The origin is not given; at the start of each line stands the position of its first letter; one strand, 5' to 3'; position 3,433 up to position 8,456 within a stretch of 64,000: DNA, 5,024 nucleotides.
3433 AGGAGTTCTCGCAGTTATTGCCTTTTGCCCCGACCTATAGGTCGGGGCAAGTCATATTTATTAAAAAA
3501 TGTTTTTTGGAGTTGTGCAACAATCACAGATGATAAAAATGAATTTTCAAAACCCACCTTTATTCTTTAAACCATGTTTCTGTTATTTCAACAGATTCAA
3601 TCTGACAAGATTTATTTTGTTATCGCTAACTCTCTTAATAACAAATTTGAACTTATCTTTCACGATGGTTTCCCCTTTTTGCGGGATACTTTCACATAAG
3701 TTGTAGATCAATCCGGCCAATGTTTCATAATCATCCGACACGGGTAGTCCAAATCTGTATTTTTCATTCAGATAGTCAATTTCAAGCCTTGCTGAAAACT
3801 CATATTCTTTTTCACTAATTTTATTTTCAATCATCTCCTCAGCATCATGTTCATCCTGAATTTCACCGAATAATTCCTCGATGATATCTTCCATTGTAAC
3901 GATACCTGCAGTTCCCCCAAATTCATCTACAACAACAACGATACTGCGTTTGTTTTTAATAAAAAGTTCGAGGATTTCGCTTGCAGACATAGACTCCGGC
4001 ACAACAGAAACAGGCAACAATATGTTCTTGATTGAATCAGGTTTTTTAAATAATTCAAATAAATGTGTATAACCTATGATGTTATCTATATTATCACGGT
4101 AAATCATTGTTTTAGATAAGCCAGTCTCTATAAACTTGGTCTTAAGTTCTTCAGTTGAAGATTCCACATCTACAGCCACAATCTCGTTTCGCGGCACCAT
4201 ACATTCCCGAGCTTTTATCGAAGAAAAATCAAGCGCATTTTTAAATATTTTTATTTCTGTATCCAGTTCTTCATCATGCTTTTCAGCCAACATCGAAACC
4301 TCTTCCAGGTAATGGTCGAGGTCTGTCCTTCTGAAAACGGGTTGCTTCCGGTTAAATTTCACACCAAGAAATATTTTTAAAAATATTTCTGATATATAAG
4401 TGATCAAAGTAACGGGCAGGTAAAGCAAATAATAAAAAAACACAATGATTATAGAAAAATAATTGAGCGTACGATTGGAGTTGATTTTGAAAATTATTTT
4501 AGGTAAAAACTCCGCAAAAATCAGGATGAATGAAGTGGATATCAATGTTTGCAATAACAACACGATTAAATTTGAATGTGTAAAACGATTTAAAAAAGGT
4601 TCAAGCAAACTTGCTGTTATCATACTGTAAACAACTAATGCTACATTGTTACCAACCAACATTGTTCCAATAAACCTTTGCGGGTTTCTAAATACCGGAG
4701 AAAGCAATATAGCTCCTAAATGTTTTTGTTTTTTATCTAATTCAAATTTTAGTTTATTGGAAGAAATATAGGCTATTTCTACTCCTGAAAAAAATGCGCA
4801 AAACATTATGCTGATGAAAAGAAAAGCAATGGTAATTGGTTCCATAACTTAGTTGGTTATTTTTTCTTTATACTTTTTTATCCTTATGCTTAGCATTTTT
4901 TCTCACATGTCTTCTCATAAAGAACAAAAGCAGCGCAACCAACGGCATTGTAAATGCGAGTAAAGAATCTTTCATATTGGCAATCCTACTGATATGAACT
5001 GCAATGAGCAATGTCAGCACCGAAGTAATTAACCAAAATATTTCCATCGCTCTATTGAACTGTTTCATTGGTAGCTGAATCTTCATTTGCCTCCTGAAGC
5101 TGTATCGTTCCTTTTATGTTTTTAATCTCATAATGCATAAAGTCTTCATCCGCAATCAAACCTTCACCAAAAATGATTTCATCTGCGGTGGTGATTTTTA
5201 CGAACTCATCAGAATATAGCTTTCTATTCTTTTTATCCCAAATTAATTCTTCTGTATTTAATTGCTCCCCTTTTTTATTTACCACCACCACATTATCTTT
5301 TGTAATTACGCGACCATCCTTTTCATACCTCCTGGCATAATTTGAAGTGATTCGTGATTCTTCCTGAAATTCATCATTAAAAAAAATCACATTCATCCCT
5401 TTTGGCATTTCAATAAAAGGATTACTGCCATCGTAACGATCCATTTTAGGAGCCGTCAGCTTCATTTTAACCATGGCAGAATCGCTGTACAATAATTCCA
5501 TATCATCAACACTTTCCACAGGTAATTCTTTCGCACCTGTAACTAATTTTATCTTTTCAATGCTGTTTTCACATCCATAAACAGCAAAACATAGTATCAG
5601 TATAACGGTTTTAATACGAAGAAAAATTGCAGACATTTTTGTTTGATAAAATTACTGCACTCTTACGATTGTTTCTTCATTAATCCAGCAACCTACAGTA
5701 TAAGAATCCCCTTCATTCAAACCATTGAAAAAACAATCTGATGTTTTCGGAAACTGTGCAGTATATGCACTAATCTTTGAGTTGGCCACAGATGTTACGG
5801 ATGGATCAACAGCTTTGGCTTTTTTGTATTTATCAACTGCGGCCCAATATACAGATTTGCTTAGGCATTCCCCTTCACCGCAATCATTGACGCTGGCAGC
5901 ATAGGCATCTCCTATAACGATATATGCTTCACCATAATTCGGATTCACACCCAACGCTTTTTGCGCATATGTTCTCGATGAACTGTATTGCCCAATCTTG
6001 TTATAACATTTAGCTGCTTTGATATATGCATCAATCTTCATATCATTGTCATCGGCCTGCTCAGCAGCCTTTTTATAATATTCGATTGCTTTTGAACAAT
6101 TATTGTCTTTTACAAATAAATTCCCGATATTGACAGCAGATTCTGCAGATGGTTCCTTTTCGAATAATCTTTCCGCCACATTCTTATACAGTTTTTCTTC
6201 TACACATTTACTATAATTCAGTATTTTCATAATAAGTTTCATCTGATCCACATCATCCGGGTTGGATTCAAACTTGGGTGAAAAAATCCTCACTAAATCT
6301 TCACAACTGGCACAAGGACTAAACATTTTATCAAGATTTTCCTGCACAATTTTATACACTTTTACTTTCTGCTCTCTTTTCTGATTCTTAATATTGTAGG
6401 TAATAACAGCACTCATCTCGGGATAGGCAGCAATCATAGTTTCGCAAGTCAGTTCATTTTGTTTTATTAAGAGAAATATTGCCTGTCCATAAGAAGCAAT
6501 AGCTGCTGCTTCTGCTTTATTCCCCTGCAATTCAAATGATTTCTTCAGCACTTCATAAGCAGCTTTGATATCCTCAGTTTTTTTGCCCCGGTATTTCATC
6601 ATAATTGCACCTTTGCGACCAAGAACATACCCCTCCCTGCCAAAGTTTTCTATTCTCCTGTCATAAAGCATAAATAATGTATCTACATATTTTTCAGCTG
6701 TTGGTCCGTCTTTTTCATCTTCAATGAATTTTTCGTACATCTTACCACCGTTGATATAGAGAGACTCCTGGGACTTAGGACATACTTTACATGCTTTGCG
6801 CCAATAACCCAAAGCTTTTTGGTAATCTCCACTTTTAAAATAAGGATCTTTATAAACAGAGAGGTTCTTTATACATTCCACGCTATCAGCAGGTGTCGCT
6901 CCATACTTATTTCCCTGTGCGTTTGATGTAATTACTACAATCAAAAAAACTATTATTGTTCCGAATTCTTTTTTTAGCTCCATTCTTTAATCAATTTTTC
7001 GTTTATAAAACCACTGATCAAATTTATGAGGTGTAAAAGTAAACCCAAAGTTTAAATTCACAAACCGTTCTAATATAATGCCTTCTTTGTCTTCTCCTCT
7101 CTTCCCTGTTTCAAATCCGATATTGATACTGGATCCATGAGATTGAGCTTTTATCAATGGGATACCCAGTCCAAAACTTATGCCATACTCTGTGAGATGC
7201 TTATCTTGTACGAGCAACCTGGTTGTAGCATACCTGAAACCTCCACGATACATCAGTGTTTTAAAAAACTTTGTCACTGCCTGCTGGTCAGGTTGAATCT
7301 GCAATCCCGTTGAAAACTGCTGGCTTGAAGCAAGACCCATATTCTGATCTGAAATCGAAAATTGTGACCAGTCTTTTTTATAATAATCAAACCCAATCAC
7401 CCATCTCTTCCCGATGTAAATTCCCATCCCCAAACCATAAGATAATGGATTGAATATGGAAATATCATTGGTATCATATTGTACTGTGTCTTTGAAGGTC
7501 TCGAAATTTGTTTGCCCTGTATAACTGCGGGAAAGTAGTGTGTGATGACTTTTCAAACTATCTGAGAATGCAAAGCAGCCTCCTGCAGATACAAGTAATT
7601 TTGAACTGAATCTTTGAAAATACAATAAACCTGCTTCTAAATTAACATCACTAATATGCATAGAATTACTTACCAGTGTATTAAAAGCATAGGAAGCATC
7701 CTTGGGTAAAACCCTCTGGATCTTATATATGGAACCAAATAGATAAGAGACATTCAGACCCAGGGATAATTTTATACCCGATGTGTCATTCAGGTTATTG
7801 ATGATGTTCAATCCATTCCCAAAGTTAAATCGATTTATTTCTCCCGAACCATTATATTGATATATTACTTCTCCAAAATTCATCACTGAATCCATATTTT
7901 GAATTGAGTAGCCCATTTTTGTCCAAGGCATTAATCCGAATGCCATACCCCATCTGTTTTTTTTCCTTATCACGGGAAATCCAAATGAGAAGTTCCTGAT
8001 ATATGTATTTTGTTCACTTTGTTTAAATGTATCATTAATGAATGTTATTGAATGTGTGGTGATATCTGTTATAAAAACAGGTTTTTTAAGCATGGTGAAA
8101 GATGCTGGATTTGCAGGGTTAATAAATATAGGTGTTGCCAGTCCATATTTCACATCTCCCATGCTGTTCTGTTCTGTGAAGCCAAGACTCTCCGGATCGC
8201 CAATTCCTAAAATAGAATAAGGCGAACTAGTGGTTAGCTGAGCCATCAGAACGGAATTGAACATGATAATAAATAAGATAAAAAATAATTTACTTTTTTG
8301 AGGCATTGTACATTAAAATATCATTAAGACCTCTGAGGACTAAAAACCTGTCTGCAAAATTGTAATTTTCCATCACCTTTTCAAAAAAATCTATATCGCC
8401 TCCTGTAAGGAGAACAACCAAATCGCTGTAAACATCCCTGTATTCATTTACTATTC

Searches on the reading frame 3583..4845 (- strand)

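Call 49: search_protein_families(library=ncbifam, proteins=[window:3583-4845:-], max_evalue=0.00001)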
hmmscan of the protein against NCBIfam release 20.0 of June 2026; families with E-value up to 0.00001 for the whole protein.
window:3583-4845:- (420 aa): 4 families
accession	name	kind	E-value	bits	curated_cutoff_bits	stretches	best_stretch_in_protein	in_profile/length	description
TIGR03520.1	GldE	subfamily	4.8e-57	193.9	376.05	1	10-417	2-406/408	gliding motility-associated protein GldE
NF008604.1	PRK11573.1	equivalog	5.3e-38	131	475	1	6-419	10-419/428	hypothetical protein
NF052568.1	PolamExpPaeASal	equivalog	1.1e-30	106.8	500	1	7-412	6-418/424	polyamine export protein PaeA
NF011675.0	PRK15094.1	equivalog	1.1e-26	93.8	379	1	194-414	50-277/292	CNNM family magnesium/cobalt transport protein CorC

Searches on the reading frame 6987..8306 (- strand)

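Call 49: search_protein_families(library=ncbifam, proteins=[window:6987-8306:-], max_evalue=0.00001)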
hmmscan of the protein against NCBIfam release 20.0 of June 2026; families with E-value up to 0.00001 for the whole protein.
window:6987-8306:- (439 aa): 1 family
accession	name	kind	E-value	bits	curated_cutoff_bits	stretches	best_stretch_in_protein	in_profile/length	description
NF053685.1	BamG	equivalog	3e-93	313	250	1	22-437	1-397/397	BamG family beta-barrel-assembly machinery protein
